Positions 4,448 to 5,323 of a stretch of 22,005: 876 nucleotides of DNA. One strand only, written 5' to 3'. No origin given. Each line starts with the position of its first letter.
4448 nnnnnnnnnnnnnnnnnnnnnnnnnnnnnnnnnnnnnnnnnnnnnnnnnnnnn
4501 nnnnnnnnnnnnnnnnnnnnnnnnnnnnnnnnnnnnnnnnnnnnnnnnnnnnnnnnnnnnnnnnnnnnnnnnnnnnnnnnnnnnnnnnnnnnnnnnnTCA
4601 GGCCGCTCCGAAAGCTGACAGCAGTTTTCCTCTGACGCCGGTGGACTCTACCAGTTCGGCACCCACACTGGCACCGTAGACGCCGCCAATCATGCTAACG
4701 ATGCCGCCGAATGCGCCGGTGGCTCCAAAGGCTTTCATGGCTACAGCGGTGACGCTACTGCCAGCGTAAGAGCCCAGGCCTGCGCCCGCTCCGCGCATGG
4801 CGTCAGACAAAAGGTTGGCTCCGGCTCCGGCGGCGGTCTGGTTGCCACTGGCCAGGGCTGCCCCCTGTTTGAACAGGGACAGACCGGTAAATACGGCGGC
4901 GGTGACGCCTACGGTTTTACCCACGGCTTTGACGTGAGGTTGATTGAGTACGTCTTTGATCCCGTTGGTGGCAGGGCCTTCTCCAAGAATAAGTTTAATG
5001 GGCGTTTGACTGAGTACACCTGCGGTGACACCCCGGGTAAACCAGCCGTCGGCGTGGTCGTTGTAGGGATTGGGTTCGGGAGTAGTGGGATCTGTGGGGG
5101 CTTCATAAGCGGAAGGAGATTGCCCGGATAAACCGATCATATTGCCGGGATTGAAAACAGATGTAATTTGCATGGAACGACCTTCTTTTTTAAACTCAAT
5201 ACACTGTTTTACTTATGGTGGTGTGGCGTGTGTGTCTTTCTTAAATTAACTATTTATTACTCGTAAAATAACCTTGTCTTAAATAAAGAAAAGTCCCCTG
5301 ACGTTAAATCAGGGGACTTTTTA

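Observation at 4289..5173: Convergent, 3'-overlapping gene pair: a colicin-D-immunity-like protein and a glycine-zipper bacteriocin-like protein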

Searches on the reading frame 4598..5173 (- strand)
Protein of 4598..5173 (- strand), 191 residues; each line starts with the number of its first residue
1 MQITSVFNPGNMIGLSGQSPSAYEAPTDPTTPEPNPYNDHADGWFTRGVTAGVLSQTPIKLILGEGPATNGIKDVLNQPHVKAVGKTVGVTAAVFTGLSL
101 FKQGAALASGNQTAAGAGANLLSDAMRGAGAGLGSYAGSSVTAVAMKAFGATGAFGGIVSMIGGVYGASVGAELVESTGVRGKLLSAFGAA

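Call 3: search_protein_families(library=pfam, proteins=[window:4598-5173:-], max_evalue=1)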
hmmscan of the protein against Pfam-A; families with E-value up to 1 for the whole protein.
window:4598-5173:- (191 aa): 0 families

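Call 4: search_protein_families(library=ncbifam, proteins=[window:4598-5173:-], max_evalue=1)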
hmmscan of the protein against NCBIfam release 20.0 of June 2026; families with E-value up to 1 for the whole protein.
window:4598-5173:- (191 aa): 3 families
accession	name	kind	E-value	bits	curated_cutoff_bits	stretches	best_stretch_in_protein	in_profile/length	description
NF010415.0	PRK13841.1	subfamily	0.16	11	517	1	89-158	293-364/393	conjugal transfer protein TrbL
NF003241.0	PRK04199.1-6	equivalog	0.21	11.4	284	0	108-129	97-118/176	50S ribosomal protein L16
NF041559.1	BTH_I2691_fam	subfamily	0.54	8.7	150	1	84-167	653-746/858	T6SS effector BTH_I2691 family protein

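Call 7: find_homologous_proteins(query=window:4598-5173:-)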
Query window:4598-5173:- (191 aa): 7 proteins with E <= 0.001 among 1117 candidates.
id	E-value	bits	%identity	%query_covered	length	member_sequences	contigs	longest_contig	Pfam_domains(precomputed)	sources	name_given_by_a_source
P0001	5.5e-114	396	100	100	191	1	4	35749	-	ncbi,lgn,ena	-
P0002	1.0e-83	298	76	100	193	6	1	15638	-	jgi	jgi:hypothetical protein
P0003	1.4e-76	274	71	100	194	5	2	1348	-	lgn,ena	-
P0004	1.8e-75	271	71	100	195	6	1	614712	-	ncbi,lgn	-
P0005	1.6e-67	245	61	100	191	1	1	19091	-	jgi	-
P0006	1.7e-67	245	61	100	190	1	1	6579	-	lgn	-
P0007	4.5e-66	240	62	100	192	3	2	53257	-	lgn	-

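Call 9: find_encoding_contigs(protein=P0004, flank=6000, max_places=3)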
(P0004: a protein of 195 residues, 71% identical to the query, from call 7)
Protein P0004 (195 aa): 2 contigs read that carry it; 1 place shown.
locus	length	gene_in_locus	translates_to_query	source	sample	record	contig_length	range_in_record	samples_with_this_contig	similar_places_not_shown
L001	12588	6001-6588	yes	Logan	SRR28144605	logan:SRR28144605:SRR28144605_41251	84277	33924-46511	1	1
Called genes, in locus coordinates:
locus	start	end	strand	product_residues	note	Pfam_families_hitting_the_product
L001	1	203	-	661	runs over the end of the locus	PF00092:VWA, PF13519:VWA_2, PF00515:TPR_1 (faint), PF07719:TPR_2 (faint), PF13424:TPR_12 (faint), PF13428:TPR_14 (faint), PF13432:TPR_16 (weak), PF14559:TPR_19 (weak), +2 more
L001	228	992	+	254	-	PF22435:MRM3-like_sub_bind, PF00588:SpoU_methylase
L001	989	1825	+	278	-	PF00902:TatC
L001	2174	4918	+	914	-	PF08471:Ribonuc_red_2_N, PF02867:Ribonuc_red_lgC, PF12637:TSCPD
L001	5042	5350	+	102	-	PF09905:VF530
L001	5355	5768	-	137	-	PF00571:CBS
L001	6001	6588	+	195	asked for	-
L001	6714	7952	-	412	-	PF04286:DUF445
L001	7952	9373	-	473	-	PF02881:SRP54_N, PF13401:AAA_22 (weak), PF13604:AAA_30 (weak), PF00448:SRP54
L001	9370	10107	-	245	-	PF01029:NusB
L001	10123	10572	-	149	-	PF04138:GtrA_DPMS_TM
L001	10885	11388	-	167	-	PF13302:Acetyltransf_3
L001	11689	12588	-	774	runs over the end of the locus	PF00614:PLDc (faint), PF13091:PLDc_2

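Call 10: find_encoding_contigs(protein=P0002, flank=6000, max_places=3)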
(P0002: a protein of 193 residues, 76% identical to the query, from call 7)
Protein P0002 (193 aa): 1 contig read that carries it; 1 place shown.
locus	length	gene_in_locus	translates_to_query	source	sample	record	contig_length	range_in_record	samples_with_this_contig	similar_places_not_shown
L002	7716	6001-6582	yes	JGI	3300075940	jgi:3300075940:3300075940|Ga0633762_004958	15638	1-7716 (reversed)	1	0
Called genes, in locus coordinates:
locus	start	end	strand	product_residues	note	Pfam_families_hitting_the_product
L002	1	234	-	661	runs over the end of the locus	PF13414:TPR_11 (faint), PF00092:VWA, PF13519:VWA_2, PF00515:TPR_1 (faint), PF07719:TPR_2 (faint), PF13428:TPR_14 (faint), PF13424:TPR_12 (faint), PF14559:TPR_19 (weak), +1 more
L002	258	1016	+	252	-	PF04705:TSNR_N (weak), PF22435:MRM3-like_sub_bind, PF00588:SpoU_methylase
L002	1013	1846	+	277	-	PF00902:TatC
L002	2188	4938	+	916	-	PF08471:Ribonuc_red_2_N, PF02867:Ribonuc_red_lgC, PF12637:TSCPD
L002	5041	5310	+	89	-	PF09905:VF530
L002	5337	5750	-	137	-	PF00571:CBS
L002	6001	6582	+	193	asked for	-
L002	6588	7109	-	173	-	-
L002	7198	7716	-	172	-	?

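Call 11: find_encoding_contigs(protein=P0007, flank=6000, max_places=3)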
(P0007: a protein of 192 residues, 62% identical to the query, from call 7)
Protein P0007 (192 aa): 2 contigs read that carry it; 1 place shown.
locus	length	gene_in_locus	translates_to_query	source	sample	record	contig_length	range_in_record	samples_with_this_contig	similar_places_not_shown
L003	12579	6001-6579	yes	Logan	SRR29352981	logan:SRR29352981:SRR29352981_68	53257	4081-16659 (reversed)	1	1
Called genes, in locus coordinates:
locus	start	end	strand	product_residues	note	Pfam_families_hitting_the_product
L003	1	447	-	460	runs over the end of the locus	PF00006:ATP-synt_ab, PF18269:T3SS_ATPase_C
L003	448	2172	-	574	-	PF02108:FliH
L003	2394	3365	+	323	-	-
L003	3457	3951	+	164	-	-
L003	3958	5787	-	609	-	PF00939:Na_sulph_symp (weak), PF03600:CitMHS, PF02080:TrkA_C, PF00939:Na_sulph_symp, PF03600:CitMHS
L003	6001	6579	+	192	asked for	-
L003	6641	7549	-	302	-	PF12146:Hydrolase_4, PF00561:Abhydrolase_1, PF00975:Thioesterase (weak), PF12697:Abhydrolase_6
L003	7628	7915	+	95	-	-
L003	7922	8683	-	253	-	-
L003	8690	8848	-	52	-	-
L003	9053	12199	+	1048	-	PF00082:Peptidase_S8, PF26550:Tricorn_2nd (faint), PF07676:PD40 (weak), PF26549:Tricorn_N (weak)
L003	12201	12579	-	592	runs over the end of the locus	PF00664:ABC_membrane, PF00005:ABC_tran, PF02463:SMC_N (weak)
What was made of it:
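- The linkage to the FliH and ATPase genes is loose, with other genes in between (call 11).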

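Call 13: find_related_loci(query=window:4598-5173:-, collection=genome_contigs, flank=10000)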
Query window:4598-5173:- (191 aa) in genome_contigs; peptide patterns used: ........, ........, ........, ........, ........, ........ (x = any residue, [..] = any of these).
139 stretches matched a pattern; 1 encode a relative of the query (tblastn E <= 1e-3); 1 distinct loci.
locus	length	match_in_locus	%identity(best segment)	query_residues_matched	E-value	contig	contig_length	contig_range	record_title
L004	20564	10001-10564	70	1-185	2e-81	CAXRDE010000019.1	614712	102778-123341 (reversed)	MAG: Candidatus Sericytochromatia bacterium isolate CJ05B_2.89 genome assembly, contig: k141_593687, whole genome shotgu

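Call 21: search_protein_representatives(alignment_id=A1)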
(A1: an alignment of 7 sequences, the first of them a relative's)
Query: 7 sequences, 191 profile positions. Proteins with E-value up to 0.001 (for the whole library): 20; up to 1e-10: 12; up to 1e-30: 3. The best 20 are listed.
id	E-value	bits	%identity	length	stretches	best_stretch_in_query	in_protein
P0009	3.5e-95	333.2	-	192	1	1-191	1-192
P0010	3.9e-37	143.9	-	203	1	13-190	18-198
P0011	6.0e-37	143.2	-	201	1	38-190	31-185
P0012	2.2e-30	121.8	-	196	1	27-189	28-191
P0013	1.4e-29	119.2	-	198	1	34-190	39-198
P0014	1.3e-21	93.2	-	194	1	31-190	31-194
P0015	4.0e-18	81.8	-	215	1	23-185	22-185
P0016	6.9e-17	77.8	-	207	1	12-190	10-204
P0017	3.2e-13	65.9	-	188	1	24-189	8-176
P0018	9.4e-12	61.1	-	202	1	82-184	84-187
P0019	3.4e-11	59.2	-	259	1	45-189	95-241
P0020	1.0e-10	57.7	-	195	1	29-190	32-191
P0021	1.2e-08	51.0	-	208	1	69-189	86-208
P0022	1.0e-07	47.9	-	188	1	60-184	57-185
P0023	1.8e-05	40.6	-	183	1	86-181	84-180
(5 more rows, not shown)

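Call 24: find_homologous_proteins(query=A2, max_evalue=0.001)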
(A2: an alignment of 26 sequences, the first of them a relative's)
Query A2 (26 sequences) (191 aa, profile of the alignment): 16 proteins with E <= 0.001 among 8000 candidates.
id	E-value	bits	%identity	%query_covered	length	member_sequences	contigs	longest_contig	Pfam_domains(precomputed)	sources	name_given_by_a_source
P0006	7.2e-67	243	61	100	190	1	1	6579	-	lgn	-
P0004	2.7e-64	235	71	100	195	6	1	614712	-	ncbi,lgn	-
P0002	9.0e-64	233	76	100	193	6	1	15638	-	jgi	jgi:hypothetical protein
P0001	2.4e-63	232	100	100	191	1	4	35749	-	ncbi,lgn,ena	-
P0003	4.8e-63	231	71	100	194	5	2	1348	-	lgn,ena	-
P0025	3.9e-41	159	32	64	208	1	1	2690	-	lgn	-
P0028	5.0e-41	159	33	42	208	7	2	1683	-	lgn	-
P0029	6.0e-40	155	34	45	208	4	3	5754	-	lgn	-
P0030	8.6e-40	155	35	50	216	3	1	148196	-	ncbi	ncbi:MAG: hypothetical protein U0354_06175 [Candidatus Sericytochromatia bacterium]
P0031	1.1e-39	154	33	52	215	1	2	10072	-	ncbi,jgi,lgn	jgi:hypothetical protein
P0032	2.5e-38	150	32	39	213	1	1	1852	-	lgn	-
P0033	8.0e-36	142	30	62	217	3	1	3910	-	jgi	jgi:hypothetical protein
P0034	9.7e-36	142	36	62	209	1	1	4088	-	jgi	jgi:hypothetical protein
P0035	2.2e-35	140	33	45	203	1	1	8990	-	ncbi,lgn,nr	ncbi:MAG: hypothetical protein H7263_07170 [Candidatus Sericytochromatia bacterium]|nr:hypothetical 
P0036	6.6e-34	136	35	52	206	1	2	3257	-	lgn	-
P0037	4.4e-33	133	31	64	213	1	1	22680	-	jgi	jgi:hypothetical protein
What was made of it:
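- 4598..5173 (-): Gene for a 191-aa Gly/Ala-rich protein. It belongs to a small family without a Pfam model, in which every member named by a source is from Candidatus Sericytochromatia. The N-terminal ~80 residues are poorly conserved and modelled with low confidence. The C-terminal part is predicted to form three long helices. The three members that a source names are from Candidatus Sericytochromatia (calls 13, 24).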

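Call 25: find_encoding_contigs(protein=P0030, flank=6000, max_places=2)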
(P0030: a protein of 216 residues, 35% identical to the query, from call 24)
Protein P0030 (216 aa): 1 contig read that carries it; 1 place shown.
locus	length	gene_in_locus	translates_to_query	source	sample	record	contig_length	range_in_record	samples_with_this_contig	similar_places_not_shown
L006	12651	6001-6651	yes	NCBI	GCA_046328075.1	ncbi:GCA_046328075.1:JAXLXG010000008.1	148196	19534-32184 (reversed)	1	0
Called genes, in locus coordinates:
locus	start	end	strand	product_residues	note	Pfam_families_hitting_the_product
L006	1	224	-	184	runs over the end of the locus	-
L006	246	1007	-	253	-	PF00121:TIM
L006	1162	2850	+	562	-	-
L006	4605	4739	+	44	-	-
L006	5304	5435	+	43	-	-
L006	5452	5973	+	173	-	PF14229:DUF4332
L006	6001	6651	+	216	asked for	-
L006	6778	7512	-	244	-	PF00106:adh_short, PF01370:Epimerase (weak), PF08659:KR, PF13561:adh_short_C2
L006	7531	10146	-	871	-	PF07517:SecA_DEAD, PF01043:SecA_PP_bind, PF21090:P-loop_SecA, PF07516:SecA_SW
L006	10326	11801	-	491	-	PF00590:TP_methylase, PF01503:PRA-PH (faint), PF03819:MazG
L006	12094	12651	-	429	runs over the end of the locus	PF00463:ICL, PF13714:PEP_mutase, PF00463:ICL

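Call 26: find_encoding_contigs(protein=P0037, flank=6000, max_places=2)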
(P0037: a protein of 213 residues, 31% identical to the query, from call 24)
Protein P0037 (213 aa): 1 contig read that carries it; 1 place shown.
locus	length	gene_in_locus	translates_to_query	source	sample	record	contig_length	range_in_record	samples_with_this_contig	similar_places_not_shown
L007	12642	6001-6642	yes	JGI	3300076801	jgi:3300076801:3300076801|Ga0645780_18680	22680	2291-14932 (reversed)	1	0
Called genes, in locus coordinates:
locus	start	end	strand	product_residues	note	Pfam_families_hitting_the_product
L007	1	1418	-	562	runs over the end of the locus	PF00528:BPD_transp_1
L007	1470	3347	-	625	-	PF00496:SBP_bac_5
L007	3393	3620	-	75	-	PF03840:SecG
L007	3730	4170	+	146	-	-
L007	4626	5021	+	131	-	-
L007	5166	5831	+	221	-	PF14229:DUF4332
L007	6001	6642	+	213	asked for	-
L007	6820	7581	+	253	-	PF00072:Response_reg, PF00486:Trans_reg_C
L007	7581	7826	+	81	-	-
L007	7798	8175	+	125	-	PF00072:Response_reg, PF00989:PAS (weak)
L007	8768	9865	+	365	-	PF00171:Aldedh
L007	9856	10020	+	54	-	PF00171:Aldedh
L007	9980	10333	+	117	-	PF00171:Aldedh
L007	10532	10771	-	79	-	-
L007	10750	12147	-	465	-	PF00501:AMP-binding, PF13193:AMP-binding_C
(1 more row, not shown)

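Call 27: find_encoding_contigs(protein=P0031, flank=6000, max_places=2)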
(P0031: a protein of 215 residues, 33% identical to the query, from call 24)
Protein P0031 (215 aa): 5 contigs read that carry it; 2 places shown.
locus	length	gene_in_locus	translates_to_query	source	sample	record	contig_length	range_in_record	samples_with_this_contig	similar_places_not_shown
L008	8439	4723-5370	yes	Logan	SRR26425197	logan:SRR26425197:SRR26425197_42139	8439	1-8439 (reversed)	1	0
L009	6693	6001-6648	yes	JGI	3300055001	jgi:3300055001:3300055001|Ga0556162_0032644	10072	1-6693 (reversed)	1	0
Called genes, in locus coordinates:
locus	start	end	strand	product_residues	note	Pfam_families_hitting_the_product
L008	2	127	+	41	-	?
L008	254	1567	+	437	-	PF00069:Pkinase, PF07714:PK_Tyr_Ser-Thr, PF03109:ABC1 (weak)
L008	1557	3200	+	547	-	PF00069:Pkinase, PF07714:PK_Tyr_Ser-Thr, PF03109:ABC1 (weak)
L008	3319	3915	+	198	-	-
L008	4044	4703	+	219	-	PF14229:DUF4332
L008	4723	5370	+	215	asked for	-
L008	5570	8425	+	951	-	PF00005:ABC_tran (faint), PF02463:SMC_N (faint), PF03193:RsgA_GTPase (faint), PF13191:AAA_16 (faint), PF13304:AAA_21 (faint), PF13555:AAA_29 (faint), PF17760:UvrA_inter, PF17755:UvrA_DNA-bind, +1 more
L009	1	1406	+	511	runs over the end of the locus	PF02789:Peptidase_M17_N, PF00883:Peptidase_M17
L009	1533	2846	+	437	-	PF00069:Pkinase, PF07714:PK_Tyr_Ser-Thr, PF03109:ABC1 (weak)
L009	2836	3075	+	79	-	-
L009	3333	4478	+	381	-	PF00069:Pkinase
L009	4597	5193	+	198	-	-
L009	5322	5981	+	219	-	PF14229:DUF4332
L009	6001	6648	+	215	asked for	-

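Call 34: predict_structure(alignment_id=A2)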
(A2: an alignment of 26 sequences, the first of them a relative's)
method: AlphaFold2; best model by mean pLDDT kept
length: 191 residues; sequences in the alignment: 26
mean_pLDDT: 66.3   pTM: 0.58
mean pLDDT of the five models: 66.3, 64.9, 61.4, 61.0, 58.8
residues with pLDDT >= 90: 0; 70-90: 100; 50-70: 60; < 50: 31
segments of 3 or more residues with pLDDT < 50: 1-25
pLDDT, mean of each block of 10 residues (from residue 1): 44 43 47 56 64 68 57 61 70 72 71 71 77 79 80 79 79 75 69 50
secondary structure, 60 per line:
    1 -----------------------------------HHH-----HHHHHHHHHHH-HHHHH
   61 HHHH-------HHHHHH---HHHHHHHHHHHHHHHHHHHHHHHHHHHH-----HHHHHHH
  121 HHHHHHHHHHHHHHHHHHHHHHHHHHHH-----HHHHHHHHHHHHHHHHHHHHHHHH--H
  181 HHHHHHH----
elements in order: H44-54 H56-64 H72-77 H81-108 H114-148 H154-177 H180-187
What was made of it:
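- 4598..5173 (-): AF2 model with pLDDT 66 and helices at 81-108, 114-148 and 154-177 (call 34).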

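Call 37: fold_search(model_id=the predicted structure, library=pdb)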
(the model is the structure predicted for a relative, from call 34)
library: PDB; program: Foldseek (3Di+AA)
matches with E <= 10: 197; with E <= 0.001: 0
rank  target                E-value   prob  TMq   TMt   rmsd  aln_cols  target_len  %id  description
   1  4u9l_B                3.4e-01  0.92  0.36  0.37   6.0       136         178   14  Structure of a membrane protein (released 2014-12-03)
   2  4u9l_A                3.5e-01  0.84  0.34  0.35   7.0       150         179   15  Structure of a membrane protein (released 2014-12-03)
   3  7xge_C                3.9e-01  0.75  0.33  0.37   8.2       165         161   10  Crystal structure of MCL-1 in complex with computationally designed inhibitor protein (released 2022-07-20)
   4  7xgg_A                4.3e-01  0.75  0.33  0.37   8.6       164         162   10  Crystal structure of BCL-xL in complex with computationally designed inhibitor protein (released 2022-07-20)
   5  7xge_A                4.5e-01  0.69  0.33  0.36   7.9       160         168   10  Crystal structure of MCL-1 in complex with computationally designed inhibitor protein (released 2022-07-20)
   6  6pe4_H                5.4e-01  0.11  0.16  0.18  13.6       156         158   16  Yeast Vo motor in complex with 1 VopQ molecule (released 2020-05-20)
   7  7xge_G                5.9e-01  0.69  0.34  0.39   7.8       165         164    9  Crystal structure of MCL-1 in complex with computationally designed inhibitor protein (released 2022-07-20)
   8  7uw9_i                5.9e-01  0.35  0.28  0.32  11.6       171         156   18  Citrus V-ATPase State 1, H in contact with subunit a (released 2022-07-06)
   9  2bl2_A                6.2e-01  0.28  0.25  0.28  11.2       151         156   14  The membrane rotor of the V-type ATPase from Enterococcus hirae (released 2005-04-05)
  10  6o7u_o                9.4e-01  0.08  0.15  0.17  13.5       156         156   17  Saccharomyces cerevisiae V-ATPase Stv1-VO (released 2019-04-03)
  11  7xge_E                9.9e-01  0.54  0.34  0.39   7.8       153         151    9  Crystal structure of MCL-1 in complex with computationally designed inhibitor protein (released 2022-07-20)
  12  6xbw_c                1.0e+00  0.11  0.18  0.21  12.9       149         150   13  Cryo-EM structure of V-ATPase from bovine brain, state 1 (released 2020-08-19)
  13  5hd8_A                1.0e+00  0.08  0.17  0.10  17.1       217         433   16  Crystal structure of disulfide cross-linked D417C ClC-ec1 (released 2017-01-18)
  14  7uw9_o                1.1e+00  0.28  0.29  0.35  10.6       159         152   15  Citrus V-ATPase State 1, H in contact with subunit a (released 2022-07-06)
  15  7qsd_Y                1.3e+00  0.54  0.30  0.40  13.9       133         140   14  Bovine complex I in the active state at 3.1 A (released 2022-03-02)
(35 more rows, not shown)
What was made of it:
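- Tried and rejected: Foldseek against the PDB gave a best E of 0.34, to Gly-rich membrane helices such as the V-ATPase c-ring (call 37).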
